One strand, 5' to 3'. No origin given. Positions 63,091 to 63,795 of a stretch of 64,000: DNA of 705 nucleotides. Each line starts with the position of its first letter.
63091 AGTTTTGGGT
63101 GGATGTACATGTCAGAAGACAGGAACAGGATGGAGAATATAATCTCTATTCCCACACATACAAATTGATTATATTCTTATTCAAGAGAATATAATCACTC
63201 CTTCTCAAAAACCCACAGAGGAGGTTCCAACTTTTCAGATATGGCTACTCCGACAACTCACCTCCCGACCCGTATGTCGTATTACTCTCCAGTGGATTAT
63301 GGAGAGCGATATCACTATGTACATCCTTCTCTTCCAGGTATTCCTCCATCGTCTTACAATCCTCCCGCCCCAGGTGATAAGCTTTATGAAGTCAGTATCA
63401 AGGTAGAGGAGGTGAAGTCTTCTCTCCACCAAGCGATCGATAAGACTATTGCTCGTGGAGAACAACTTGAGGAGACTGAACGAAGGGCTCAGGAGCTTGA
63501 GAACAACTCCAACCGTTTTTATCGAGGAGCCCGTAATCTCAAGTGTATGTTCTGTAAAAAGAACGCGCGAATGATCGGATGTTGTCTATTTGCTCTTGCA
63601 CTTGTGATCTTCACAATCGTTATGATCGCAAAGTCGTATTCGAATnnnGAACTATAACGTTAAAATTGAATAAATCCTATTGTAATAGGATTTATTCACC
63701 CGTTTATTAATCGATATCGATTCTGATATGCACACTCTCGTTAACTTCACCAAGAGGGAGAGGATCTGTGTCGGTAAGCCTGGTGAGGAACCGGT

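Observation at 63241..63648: Virus-encoded synaptobrevin-like R-SNARE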

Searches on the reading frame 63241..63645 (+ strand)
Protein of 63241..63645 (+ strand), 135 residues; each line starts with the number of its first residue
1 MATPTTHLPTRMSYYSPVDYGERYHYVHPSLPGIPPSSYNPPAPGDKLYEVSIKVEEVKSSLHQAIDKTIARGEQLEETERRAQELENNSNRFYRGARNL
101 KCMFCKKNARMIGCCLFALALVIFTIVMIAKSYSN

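Call 3: search_protein_families(library=pfam, proteins=[window:63241-63645:+], max_evalue=10)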
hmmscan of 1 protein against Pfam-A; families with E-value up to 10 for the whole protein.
window:63241-63645:+ (135 aa): 2 families
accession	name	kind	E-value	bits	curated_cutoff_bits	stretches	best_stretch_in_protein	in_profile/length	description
PF00957.27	Synaptobrevin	-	5.6e-18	65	26.4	1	46-130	3-87/89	Synaptobrevin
PF05739.25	SNARE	-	0.92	10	26.8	1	107-127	32-52/53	SNARE domain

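Call 4: search_solved_structures(query=window:63241-63645:+, max_evalue=10, show_alignments=3)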
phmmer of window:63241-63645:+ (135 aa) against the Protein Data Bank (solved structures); distinct sequences matched with E-value up to 10: 25.
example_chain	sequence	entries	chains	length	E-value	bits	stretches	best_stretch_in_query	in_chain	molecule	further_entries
2kog_A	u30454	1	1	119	7.6e-07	32.5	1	35-128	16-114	Vesicle-associated membrane protein 2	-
3hd7_A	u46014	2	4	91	1.2e-05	28.6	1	48-128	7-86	Vesicle-associated membrane protein 2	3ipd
6j74_C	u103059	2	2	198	1.3e-05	28.5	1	25-100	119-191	Synaptobrevin homolog YKT6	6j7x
6j7f_C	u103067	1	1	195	1.7e-05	28.1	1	25-100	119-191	Synaptobrevin homolog YKT6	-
1l4a_A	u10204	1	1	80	2e-05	28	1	32-111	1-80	SYNAPTOBREVIN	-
1sfc_A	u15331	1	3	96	3.5e-05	27.1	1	35-111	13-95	PROTEIN (SYNAPTOBREVIN 2)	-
3kyq_A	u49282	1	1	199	5.1e-05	26.6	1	31-100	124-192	Synaptobrevin homolog YKT6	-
2nps_A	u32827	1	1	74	9.6e-05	25.7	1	45-103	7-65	Vesicle-associated membrane protein 4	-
7bv6_A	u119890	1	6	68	0.00015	25.2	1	46-109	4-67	Vesicle-associated membrane protein 8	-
6ip1_A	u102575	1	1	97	0.00019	24.8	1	35-109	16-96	Vesicle-associated membrane protein 2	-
4wy4_A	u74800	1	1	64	0.00042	23.7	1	47-108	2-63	Vesicle-associated membrane protein 8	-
1gl2_A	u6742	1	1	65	0.001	22.5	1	43-95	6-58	ENDOBREVIN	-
6mdm_J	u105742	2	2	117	0.0014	22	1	34-102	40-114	Vesicle-associated membrane protein 2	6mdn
4b93_A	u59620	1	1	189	0.0014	21.9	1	45-109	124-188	VESICLE-ASSOCIATED MEMBRANE PROTEIN 7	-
2n1t_A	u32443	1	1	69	0.0035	20.7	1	47-108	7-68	Vesicle-associated membrane protein 2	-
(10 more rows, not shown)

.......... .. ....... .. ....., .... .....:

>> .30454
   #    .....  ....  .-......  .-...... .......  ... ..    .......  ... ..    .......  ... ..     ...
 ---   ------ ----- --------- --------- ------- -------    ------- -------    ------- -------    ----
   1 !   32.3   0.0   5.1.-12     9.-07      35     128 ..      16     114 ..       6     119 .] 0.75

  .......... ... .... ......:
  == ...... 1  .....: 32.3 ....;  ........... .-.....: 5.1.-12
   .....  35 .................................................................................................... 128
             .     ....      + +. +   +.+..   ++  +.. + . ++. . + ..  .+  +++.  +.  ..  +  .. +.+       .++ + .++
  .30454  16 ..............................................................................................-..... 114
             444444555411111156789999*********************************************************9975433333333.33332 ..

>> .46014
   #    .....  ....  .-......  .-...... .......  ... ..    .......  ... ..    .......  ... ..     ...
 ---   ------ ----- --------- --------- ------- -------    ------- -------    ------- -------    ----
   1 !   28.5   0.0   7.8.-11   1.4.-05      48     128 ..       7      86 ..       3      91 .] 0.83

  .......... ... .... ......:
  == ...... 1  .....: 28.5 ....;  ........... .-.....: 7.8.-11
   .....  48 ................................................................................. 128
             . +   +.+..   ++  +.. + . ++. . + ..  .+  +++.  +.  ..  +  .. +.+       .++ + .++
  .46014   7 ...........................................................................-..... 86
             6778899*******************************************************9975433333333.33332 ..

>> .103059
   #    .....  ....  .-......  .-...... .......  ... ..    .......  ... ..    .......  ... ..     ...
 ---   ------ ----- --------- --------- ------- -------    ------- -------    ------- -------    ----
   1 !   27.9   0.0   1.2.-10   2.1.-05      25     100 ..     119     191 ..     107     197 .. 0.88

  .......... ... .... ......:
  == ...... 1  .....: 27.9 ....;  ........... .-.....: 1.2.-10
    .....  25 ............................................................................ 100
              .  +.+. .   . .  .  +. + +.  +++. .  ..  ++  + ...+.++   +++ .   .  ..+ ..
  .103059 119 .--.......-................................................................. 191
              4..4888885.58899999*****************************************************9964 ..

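Call 8: search_dna_similar(query=window:63241-63645:+, collection=phages, mode=protein, max_evalue=0.01)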
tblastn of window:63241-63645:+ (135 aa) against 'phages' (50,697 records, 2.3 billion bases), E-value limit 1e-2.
No match.

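Call 9: find_homologous_proteins(query=window:63241-63645:+, max_evalue=0.001)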
Query window:63241-63645:+ (135 aa): 5 proteins with E <= 0.001 among 10 candidates.
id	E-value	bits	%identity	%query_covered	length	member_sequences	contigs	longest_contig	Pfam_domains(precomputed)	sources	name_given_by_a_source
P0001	2.2e-86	304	100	100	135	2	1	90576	PF00957.28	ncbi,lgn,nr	ncbi:MAG: synaptobrevin family protein [Candidatus Colwellbacteria bacterium]|nr:synaptobrevin famil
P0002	1.5e-68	247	80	99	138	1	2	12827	PF00957.28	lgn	-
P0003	3.6e-46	174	63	98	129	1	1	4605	PF00957.28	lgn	-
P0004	8.5e-45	170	64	99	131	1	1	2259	PF00957.28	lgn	-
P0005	8.4e-44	167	63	100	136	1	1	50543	PF00957.28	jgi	-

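Call 10: find_related_loci(query=window:63241-63645:+, collection=viral_contigs, flank=8000)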
Query window:63241-63645:+ (135 aa) in viral_contigs; peptide patterns used: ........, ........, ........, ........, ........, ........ (x = any residue, [..] = any of these).
5 stretches matched a pattern, but none encodes a relative of the query by tblastn (E <= 1e-3).

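Call 11: find_encoding_contigs(protein=P0001, flank=10000, max_places=4)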
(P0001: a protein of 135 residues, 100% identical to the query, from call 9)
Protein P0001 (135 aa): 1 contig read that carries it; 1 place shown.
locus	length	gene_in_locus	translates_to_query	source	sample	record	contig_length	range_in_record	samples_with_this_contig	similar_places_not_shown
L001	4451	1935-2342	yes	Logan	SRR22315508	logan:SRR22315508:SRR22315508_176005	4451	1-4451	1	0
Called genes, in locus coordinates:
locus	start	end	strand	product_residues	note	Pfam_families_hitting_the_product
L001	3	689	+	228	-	?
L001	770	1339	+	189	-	PF13521:AAA_28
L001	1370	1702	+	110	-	-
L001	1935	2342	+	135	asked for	PF00957:Synaptobrevin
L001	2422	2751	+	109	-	-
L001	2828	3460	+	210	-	-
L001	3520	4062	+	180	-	-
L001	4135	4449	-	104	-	?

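Call 12: find_encoding_contigs(protein=P0005, flank=10000, max_places=4)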
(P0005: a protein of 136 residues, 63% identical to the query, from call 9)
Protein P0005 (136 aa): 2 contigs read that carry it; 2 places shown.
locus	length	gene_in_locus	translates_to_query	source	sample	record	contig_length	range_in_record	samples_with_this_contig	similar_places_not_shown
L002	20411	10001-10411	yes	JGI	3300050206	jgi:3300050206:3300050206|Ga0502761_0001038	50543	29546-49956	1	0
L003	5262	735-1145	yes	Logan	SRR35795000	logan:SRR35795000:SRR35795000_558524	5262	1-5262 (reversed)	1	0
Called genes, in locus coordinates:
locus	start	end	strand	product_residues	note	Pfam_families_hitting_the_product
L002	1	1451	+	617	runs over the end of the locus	PF05970:PIF1, PF13245:AAA_19, PF21530:Pif1_2B_dom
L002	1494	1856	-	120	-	-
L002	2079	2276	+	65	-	-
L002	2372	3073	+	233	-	-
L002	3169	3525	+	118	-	-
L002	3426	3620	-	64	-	-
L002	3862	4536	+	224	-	-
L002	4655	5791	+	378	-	-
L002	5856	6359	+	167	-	-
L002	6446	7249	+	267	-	-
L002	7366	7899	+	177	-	PF12799:LRR_4 (faint), PF00560:LRR_1 (faint)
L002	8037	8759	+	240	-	-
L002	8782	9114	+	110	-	-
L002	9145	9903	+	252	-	-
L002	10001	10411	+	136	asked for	PF00957:Synaptobrevin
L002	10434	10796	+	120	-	-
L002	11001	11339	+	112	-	-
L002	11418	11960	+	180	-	-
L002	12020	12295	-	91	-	-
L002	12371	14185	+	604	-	PF00910:RNA_helicase (faint), PF00004:AAA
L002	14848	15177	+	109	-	-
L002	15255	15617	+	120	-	-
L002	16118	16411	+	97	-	-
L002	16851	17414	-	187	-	-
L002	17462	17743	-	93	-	-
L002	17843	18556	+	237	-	PF06414:Zeta_toxin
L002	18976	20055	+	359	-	-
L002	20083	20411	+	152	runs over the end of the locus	-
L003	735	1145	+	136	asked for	PF00957:Synaptobrevin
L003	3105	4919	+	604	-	PF00910:RNA_helicase (faint), PF00004:AAA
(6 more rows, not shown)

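Call 13: find_encoding_contigs(protein=P0002, flank=10000, max_places=4)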
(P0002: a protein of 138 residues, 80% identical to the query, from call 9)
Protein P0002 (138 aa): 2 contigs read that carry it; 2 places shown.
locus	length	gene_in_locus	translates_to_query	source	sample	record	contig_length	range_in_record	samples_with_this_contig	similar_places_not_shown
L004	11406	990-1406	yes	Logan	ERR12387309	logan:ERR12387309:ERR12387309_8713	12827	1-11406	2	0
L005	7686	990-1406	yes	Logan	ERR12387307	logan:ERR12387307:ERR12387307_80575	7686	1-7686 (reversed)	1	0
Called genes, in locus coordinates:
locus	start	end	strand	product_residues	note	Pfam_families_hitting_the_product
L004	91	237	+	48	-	-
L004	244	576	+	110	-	-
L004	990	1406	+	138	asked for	PF00957:Synaptobrevin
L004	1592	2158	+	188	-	-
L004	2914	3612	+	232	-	-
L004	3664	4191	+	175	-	-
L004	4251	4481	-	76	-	-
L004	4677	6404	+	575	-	PF00004:AAA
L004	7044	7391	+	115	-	-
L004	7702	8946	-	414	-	-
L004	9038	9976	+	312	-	PF07002:Copine, PF10138:vWA-TerF-like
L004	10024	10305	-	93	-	-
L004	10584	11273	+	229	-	PF06414:Zeta_toxin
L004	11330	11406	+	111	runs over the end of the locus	-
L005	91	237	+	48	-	-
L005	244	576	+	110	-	-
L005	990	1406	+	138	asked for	PF00957:Synaptobrevin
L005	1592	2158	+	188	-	-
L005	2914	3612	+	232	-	-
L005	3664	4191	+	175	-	-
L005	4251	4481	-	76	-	-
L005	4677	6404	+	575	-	PF00004:AAA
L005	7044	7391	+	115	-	-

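Call 30: find_related_loci(query=window:63241-63645:+, collection=genome_contigs, flank=10000)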
Query window:63241-63645:+ (135 aa) in genome_contigs; peptide patterns used: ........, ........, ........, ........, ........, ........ (x = any residue, [..] = any of these).
63 stretches matched a pattern, but none encodes a relative of the query by tblastn (E <= 1e-3).

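Call 47: predict_structure(alignment_id=A2)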
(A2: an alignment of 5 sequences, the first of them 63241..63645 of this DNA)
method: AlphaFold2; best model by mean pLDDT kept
length: 135 residues; sequences in the alignment: 5
mean_pLDDT: 70.9   pTM: 0.26
mean pLDDT of the five models: 70.9, 68.1, 66.2, 62.4, 61.0
residues with pLDDT >= 90: 17; 70-90: 68; 50-70: 19; < 50: 31
segments of 3 or more residues with pLDDT < 50: 1-28
pLDDT, mean of each block of 10 residues (from residue 1): 42 42 46 52 60 81 89 87 85 76 77 91 92 74
secondary structure, 60 per line:
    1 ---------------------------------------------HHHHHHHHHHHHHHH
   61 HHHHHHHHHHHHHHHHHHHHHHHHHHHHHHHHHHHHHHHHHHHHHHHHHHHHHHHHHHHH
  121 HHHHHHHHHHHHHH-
elements in order: H46-134

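Call 48: search_protein_representatives(alignment_id=A2)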
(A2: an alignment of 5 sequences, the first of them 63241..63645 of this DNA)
Query: 5 sequences, 137 profile positions. Proteins with E-value up to 0.001 (for the whole library): 3252; up to 1e-10: 182; up to 1e-30: 2. The best 150 are listed.
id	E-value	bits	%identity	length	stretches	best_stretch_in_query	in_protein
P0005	2.3e-62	225.2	-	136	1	2-137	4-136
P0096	1.9e-40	154.2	-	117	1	33-137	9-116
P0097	6.1e-30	120.2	-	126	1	22-132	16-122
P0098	1.9e-28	115.3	-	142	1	19-133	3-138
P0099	1.7e-27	112.3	-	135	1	28-134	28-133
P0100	2.0e-27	112.0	-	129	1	12-133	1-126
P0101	5.6e-20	87.9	-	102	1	36-134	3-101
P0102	9.1e-20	87.2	-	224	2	37-128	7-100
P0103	3.2e-19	85.5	-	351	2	30-134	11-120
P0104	5.8e-19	84.6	-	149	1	38-136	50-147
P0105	1.2e-18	83.6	-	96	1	46-133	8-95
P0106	2.7e-17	79.2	-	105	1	41-130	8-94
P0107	5.4e-17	78.3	-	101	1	43-132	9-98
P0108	9.1e-17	77.5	-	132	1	13-129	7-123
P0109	1.2e-16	77.2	-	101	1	41-132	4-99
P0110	1.4e-16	76.9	-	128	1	36-132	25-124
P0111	2.7e-16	76.0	-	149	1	41-133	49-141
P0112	2.7e-16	76.0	-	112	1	36-132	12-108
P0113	2.8e-16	75.9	-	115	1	35-130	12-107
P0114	6.0e-16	74.9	-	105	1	38-132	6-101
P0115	1.1e-15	74.0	-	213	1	46-132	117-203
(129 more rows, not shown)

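Call 49: list_cluster_members(proteins=[P0096, P0097, P0098, P0099, P0100, P0101, P0102, P0103, P0104, P0105])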
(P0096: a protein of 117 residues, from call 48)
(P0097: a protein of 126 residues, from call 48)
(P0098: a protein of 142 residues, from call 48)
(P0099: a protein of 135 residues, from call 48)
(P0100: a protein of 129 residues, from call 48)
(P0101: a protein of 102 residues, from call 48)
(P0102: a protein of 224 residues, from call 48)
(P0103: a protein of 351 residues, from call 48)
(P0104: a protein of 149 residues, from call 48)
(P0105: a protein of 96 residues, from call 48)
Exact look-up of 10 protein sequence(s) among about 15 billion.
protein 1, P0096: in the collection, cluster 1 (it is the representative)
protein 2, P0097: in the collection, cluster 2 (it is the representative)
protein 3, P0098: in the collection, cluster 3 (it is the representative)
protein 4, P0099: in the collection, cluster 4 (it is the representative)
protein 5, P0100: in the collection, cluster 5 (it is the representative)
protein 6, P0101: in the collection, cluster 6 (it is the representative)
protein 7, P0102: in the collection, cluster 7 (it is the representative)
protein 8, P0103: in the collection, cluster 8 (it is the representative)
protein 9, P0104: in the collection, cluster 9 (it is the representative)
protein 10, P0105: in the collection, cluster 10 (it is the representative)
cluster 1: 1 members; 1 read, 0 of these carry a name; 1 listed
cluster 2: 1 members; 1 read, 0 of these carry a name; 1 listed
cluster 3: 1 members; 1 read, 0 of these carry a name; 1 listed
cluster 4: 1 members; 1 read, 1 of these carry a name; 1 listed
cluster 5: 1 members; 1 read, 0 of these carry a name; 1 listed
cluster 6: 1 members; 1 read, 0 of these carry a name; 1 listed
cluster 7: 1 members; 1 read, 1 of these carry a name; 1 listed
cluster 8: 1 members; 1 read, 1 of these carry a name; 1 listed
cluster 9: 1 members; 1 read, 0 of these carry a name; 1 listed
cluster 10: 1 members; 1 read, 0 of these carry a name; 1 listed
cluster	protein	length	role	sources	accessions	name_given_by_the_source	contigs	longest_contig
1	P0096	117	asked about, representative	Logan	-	-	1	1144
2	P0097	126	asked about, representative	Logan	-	-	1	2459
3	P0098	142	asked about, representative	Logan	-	-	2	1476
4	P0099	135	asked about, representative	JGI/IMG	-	hypothetical protein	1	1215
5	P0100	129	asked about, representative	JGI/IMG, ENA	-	-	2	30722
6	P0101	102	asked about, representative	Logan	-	-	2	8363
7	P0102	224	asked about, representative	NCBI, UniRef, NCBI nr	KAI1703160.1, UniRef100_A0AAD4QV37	synaptobrevin domain-containing protein [Ditylenchus destructor] | Synaptobrevin domain-containing protein n=1 Tax=Ditylenchus destructor TaxID=166010 ...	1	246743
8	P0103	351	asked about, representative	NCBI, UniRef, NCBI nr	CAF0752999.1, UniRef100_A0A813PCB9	unnamed protein product [Adineta ricciae] | V-SNARE coiled-coil homology domain-containing protein n=1 Tax=Adineta ricciae ...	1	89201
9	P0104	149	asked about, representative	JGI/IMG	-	-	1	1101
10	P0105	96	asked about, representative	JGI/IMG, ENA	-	-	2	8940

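Call 50: find_encoding_contigs(protein=P0100, flank=10000, max_places=2)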
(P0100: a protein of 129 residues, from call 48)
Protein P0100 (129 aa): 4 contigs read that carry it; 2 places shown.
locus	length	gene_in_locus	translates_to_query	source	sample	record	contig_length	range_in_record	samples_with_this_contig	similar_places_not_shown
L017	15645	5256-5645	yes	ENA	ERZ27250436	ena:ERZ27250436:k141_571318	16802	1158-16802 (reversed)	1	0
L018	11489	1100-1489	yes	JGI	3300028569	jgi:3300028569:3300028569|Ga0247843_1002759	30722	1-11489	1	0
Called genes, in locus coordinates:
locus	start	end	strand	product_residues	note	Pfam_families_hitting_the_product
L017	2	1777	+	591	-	?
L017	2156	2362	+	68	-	-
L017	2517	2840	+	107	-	-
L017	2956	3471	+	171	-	-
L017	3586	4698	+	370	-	-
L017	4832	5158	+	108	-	-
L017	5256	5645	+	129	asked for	PF00957:Synaptobrevin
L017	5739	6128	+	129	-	-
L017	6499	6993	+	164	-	-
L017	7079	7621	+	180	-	-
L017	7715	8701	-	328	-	PF07974:EGF_2 (weak), PF23106:EGF_Teneurin (weak), PF25024:EGF_TEN (weak), PF07974:EGF_2 (weak), PF23106:EGF_Teneurin (weak)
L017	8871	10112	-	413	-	-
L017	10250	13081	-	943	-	PF00176:SNF2-rel_dom, PF05203:Hom_end_hint (faint), PF00271:Helicase_C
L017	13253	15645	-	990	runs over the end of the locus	-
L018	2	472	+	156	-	?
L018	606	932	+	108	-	-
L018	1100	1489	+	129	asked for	PF00957:Synaptobrevin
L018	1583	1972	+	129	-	-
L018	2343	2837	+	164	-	-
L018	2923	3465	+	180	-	-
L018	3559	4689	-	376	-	PF25024:EGF_TEN (weak), PF07974:EGF_2 (weak), PF23106:EGF_Teneurin (weak), PF25024:EGF_TEN, PF07974:EGF_2 (weak), PF23106:EGF_Teneurin (weak), PF07974:EGF_2 (weak), PF23106:EGF_Teneurin (weak), +1 more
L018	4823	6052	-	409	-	-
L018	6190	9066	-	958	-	PF00176:SNF2-rel_dom, PF05203:Hom_end_hint (faint), PF00271:Helicase_C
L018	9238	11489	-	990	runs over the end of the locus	-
